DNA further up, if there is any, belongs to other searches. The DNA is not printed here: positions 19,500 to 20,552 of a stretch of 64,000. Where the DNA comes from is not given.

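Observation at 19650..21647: MurE fused in-frame to a GlmU-type GlcNAc-1-P uridylyltransferase domain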

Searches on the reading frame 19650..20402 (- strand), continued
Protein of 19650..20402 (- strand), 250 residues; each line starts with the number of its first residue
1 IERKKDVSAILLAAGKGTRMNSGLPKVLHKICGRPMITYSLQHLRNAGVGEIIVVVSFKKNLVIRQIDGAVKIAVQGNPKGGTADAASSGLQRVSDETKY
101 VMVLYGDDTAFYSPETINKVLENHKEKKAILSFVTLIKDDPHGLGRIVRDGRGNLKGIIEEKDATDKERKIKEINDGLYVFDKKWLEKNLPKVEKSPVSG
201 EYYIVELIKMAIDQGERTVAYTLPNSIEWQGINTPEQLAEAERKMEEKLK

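Call 61: search_protein_families(library=pfam, proteins=[P0158, P0140, P0160, P0175, P0145, P0149, P0202, P0209, P0213, P0193], max_evalue=0.001)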
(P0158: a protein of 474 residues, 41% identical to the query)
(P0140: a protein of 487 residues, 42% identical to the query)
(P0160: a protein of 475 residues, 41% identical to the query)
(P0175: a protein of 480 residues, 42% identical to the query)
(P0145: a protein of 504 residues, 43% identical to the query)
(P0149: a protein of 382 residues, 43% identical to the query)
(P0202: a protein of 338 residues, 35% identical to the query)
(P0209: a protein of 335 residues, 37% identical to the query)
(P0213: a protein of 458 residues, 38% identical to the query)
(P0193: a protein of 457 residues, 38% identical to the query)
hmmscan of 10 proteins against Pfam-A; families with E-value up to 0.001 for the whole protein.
P0158 (474 aa): 3 families
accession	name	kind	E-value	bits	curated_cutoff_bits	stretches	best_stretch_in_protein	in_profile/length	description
PF00483.29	NTP_transferase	-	3.2e-21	76.5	21.2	1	9-230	2-229/245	Nucleotidyl transferase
PF12804.13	NTP_transf_3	-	6.7e-15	56.1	27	1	9-134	1-122/160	MobA-like NTP transferase domain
PF01128.25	IspD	-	1.9e-08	34.8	27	1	8-130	2-126/221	2-C-methyl-D-erythritol 4-phosphate cytidylyltransferase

P0140 (487 aa): 3 families
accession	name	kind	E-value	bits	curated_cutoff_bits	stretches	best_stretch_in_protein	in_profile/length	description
PF00483.29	NTP_transferase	-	9.4e-22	78.2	21.2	1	11-245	2-240/245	Nucleotidyl transferase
PF12804.13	NTP_transf_3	-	1.7e-16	61.2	27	1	11-131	1-115/160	MobA-like NTP transferase domain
PF01128.25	IspD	-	0.00019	21.7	27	1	9-70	1-64/221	2-C-methyl-D-erythritol 4-phosphate cytidylyltransferase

P0160 (475 aa): 3 families
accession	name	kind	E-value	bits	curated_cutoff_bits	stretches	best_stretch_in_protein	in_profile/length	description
PF12804.13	NTP_transf_3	-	9.2e-19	68.6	27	1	8-136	1-125/160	MobA-like NTP transferase domain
PF00483.29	NTP_transferase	-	1.8e-15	57.6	21.2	1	8-241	2-242/245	Nucleotidyl transferase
PF01128.25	IspD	-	3.1e-08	34.1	27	1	6-120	1-115/221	2-C-methyl-D-erythritol 4-phosphate cytidylyltransferase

P0175 (480 aa): 3 families
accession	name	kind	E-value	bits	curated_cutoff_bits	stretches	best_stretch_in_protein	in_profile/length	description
PF12804.13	NTP_transf_3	-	7.5e-17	62.4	27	1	11-129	1-115/160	MobA-like NTP transferase domain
PF00483.29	NTP_transferase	-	7.7e-16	58.9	21.2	1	11-219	2-216/245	Nucleotidyl transferase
PF01128.25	IspD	-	3e-07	30.8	27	1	10-104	2-97/221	2-C-methyl-D-erythritol 4-phosphate cytidylyltransferase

P0145 (504 aa): 6 families
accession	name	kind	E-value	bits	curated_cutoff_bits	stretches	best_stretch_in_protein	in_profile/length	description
PF00483.29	NTP_transferase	-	1.4e-21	77.6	21.2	1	38-270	2-240/245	Nucleotidyl transferase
PF12804.13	NTP_transf_3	-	2e-16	61.1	27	1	38-178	1-139/160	MobA-like NTP transferase domain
PF01128.25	IspD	-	1.6e-08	35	27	1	38-136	3-102/221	2-C-methyl-D-erythritol 4-phosphate cytidylyltransferase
PF02348.25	CTP_transf_3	-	6.2e-06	26.6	22.6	1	55-165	16-121/217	Cytidylyltransferase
PF00702.32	Hydrolase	-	1.1e-05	26.4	26.4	1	283-423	2-145/191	haloacid dehalogenase-like hydrolase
PF12710.13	HAD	-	0.00026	21.9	27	1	286-425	2-135/189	haloacid dehalogenase-like hydrolase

P0149 (382 aa): 8 families
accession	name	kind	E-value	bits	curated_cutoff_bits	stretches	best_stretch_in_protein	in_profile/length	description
PF00106.31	adh_short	-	4e-21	75.8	26.6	1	256-379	1-136/195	short chain dehydrogenase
PF00483.29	NTP_transferase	-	4.1e-19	69.5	21.2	1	19-253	3-240/245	Nucleotidyl transferase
PF12804.13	NTP_transf_3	-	1.5e-15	58.2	27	1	18-144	1-121/160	MobA-like NTP transferase domain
PF13561.12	adh_short_C2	-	1.7e-12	47.9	27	1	262-369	1-122/236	Enoyl-(Acyl carrier protein) reductase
PF01128.25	IspD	-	1.7e-07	31.6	27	1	17-135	2-118/221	2-C-methyl-D-erythritol 4-phosphate cytidylyltransferase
PF08659.16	KR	-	7.1e-05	23.2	22.6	0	259-354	4-115/180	KR domain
PF01370.27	Epimerase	-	8.8e-05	22.5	20.9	1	259-331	2-75/240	NAD dependent epimerase/dehydratase family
PF00535.33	Glycos_transf_2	-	0.00026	21.4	23.3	1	76-183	47-146/168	Glycosyl transferase family 2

P0202 (338 aa): 6 families
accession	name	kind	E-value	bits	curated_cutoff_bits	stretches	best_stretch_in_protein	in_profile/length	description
PF12804.13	NTP_transf_3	-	8e-19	68.8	27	1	6-128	1-117/160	MobA-like NTP transferase domain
PF00483.29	NTP_transferase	-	1.9e-14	54.3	21.2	1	8-212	4-212/245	Nucleotidyl transferase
PF00132.30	Hexapep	-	9.4e-13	47.7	27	1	270-304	2-36/36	Bacterial transferase hexapeptide (six repeats)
PF01128.25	IspD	-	4.2e-07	30.4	27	1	5-122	2-117/221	2-C-methyl-D-erythritol 4-phosphate cytidylyltransferase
PF25084.1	LbH_EIF2B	-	7.2e-06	26.4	54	1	266-327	18-78/105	EIF2B subunit epsilon LbH domain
PF14602.12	Hexapep_2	-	0.00014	21.9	27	0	270-302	2-32/34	Hexapeptide repeat of succinyl-transferase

P0209 (335 aa): 5 families
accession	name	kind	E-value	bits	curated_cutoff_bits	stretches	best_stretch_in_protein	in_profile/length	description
PF00483.29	NTP_transferase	-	9e-24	84.8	21.2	1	5-217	2-220/245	Nucleotidyl transferase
PF12804.13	NTP_transf_3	-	1.9e-20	74.1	27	1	5-129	1-121/160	MobA-like NTP transferase domain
PF00132.30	Hexapep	-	1.3e-08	34.6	27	1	285-318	2-36/36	Bacterial transferase hexapeptide (six repeats)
PF01128.25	IspD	-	3.2e-08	34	27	1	4-127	2-126/221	2-C-methyl-D-erythritol 4-phosphate cytidylyltransferase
PF02348.25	CTP_transf_3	-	7.5e-07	29.6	22.6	1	5-132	2-121/217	Cytidylyltransferase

P0213 (458 aa): 10 families
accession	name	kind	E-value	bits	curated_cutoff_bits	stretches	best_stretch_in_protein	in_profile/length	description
PF00132.30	Hexapep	-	6.7e-30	102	27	4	317-352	1-36/36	Bacterial transferase hexapeptide (six repeats)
PF00483.29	NTP_transferase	-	2.4e-19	70.3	21.2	1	6-237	2-228/245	Nucleotidyl transferase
PF12804.13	NTP_transf_3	-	1.8e-17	64.4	27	1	6-131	1-123/160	MobA-like NTP transferase domain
PF25084.1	LbH_EIF2B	-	3.5e-10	40.3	54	2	316-384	20-87/105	EIF2B subunit epsilon LbH domain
PF01128.25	IspD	-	4.8e-06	26.9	27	1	5-135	2-132/221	2-C-methyl-D-erythritol 4-phosphate cytidylyltransferase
PF25247.1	LbH_GLGC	-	9.1e-06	26.1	27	1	297-393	11-108/135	GLGC left-handed parallel beta-helix domain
PF24894.1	Hexapep_GlmU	-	2.2e-05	24.9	23.3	1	297-369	14-85/104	GlmU-like, C-terminal hexapeptide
PF14602.12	Hexapep_2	-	4.7e-05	23.5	27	1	396-429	3-34/34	Hexapeptide repeat of succinyl-transferase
PF02348.25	CTP_transf_3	-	5.5e-05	23.5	22.6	1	22-132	15-121/217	Cytidylyltransferase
PF25087.1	GMPPB_C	-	0.0002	21.5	39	0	317-386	4-73/110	GMPPB C-terminal domain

P0193 (457 aa): 8 families
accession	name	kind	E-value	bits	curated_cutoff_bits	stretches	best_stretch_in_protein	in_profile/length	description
PF00132.30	Hexapep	-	9.4e-23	79.4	27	4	266-299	1-34/36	Bacterial transferase hexapeptide (six repeats)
PF00483.29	NTP_transferase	-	2.8e-21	76.7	21.2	1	6-210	2-213/245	Nucleotidyl transferase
PF12804.13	NTP_transf_3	-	6.2e-20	72.4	27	1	6-134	1-126/160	MobA-like NTP transferase domain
PF01128.25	IspD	-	2.7e-10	40.8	27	1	4-135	1-132/221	2-C-methyl-D-erythritol 4-phosphate cytidylyltransferase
PF25084.1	LbH_EIF2B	-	7.8e-10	39.1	54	1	260-349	15-104/105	EIF2B subunit epsilon LbH domain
PF25087.1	GMPPB_C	-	2.9e-05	24.2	39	0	318-360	11-53/110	GMPPB C-terminal domain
PF02348.25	CTP_transf_3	-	9.2e-05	22.8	22.6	1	6-125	2-120/217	Cytidylyltransferase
PF14602.12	Hexapep_2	-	0.00063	19.9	27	1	395-429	2-34/34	Hexapeptide repeat of succinyl-transferase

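Call 69: find_encoding_contigs(protein=P0125, flank=8000, max_places=1)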
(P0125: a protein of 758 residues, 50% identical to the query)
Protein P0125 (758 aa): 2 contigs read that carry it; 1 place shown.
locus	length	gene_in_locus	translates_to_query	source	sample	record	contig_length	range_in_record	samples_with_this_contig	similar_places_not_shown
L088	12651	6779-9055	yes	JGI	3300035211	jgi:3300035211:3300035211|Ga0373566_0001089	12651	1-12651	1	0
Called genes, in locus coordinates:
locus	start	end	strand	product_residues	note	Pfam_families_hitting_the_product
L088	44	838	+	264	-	PF00534:Glycos_transf_1, PF13692:Glyco_trans_1_4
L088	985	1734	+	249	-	-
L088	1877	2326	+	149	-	PF02381:MraZ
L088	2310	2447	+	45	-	-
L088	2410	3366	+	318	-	PF01795:Methyltransf_5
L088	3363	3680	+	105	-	-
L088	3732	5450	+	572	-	PF03717:PBP_dimer, PF00905:Transpeptidase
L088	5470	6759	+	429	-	PF00275:EPSP_synthase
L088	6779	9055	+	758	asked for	PF01225:Mur_ligase, PF08245:Mur_ligase_M, PF02875:Mur_ligase_C, PF00483:NTP_transferase, PF01128:IspD (weak), PF12804:NTP_transf_3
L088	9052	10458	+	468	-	PF01225:Mur_ligase, PF08245:Mur_ligase_M, PF02875:Mur_ligase_C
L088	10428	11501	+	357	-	PF01565:FAD_binding_4, PF02873:MurB_C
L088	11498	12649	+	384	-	?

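Call 70: find_encoding_contigs(protein=P0129, flank=8000, max_places=1)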
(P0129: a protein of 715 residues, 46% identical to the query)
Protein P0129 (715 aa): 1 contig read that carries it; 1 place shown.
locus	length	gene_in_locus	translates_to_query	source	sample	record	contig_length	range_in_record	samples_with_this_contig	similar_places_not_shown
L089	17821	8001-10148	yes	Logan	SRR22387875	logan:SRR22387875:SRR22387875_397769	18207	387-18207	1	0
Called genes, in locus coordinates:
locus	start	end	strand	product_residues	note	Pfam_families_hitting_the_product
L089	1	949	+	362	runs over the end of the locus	PF09903:DUF2130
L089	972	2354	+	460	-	PF28494:GlyRS_ins_1 (weak), PF03129:HGTP_anticodon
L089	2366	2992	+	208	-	-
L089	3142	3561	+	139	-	PF02381:MraZ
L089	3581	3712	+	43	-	-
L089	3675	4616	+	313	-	PF01795:Methyltransf_5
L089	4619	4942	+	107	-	PF19579:FtsL_2 (weak)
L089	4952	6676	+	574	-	PF03717:PBP_dimer, PF00905:Transpeptidase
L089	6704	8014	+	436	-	PF00275:EPSP_synthase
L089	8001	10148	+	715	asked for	PF01225:Mur_ligase, PF08245:Mur_ligase_M, PF02348:CTP_transf_3 (faint), PF02875:Mur_ligase_C, PF00483:NTP_transferase, PF01128:IspD (weak), PF12804:NTP_transf_3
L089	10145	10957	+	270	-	PF01370:Epimerase, PF04321:RmlD_sub_bind (faint), PF07993:NAD_binding_4 (faint), PF02719:Polysacc_synt_2, PF16363:GDP_Man_Dehyd, PF01073:3Beta_HSD (weak)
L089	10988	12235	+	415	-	PF01225:Mur_ligase (faint), PF08245:Mur_ligase_M, PF02875:Mur_ligase_C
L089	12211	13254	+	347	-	PF01565:FAD_binding_4, PF02873:MurB_C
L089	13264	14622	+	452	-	PF21799:MurD-like_N, PF08245:Mur_ligase_M, PF02875:Mur_ligase_C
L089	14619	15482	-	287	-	PF01063:Aminotran_4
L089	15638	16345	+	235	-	PF00561:Abhydrolase_1, PF12146:Hydrolase_4, PF12697:Abhydrolase_6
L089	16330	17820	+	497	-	?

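Call 71: find_encoding_contigs(protein=P0158, flank=8000, max_places=1)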
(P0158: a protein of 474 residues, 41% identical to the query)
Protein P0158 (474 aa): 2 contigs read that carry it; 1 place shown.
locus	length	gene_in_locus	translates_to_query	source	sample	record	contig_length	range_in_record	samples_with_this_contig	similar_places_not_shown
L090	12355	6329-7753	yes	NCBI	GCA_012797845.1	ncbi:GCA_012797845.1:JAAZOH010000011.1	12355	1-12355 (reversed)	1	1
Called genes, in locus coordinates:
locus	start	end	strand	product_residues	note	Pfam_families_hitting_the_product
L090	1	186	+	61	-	?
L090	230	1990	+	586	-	PF03717:PBP_dimer, PF00905:Transpeptidase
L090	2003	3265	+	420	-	PF08245:Mur_ligase_M, PF02875:Mur_ligase_C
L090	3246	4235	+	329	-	PF01933:CofD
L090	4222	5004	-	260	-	PF00702:Hydrolase (weak), PF08282:Hydrolase_3, PF12710:HAD (faint), PF05116:S6PP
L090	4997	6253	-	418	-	PF00483:NTP_transferase, PF00132:Hexapep (faint), PF25084:LbH_EIF2B (weak), PF25087:GMPPB_C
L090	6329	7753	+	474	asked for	PF00483:NTP_transferase, PF01128:IspD, PF12804:NTP_transf_3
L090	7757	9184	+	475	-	PF01225:Mur_ligase, PF08245:Mur_ligase_M, PF02875:Mur_ligase_C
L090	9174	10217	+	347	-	PF01565:FAD_binding_4, PF02873:MurB_C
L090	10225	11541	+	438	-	PF00275:EPSP_synthase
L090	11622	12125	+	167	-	-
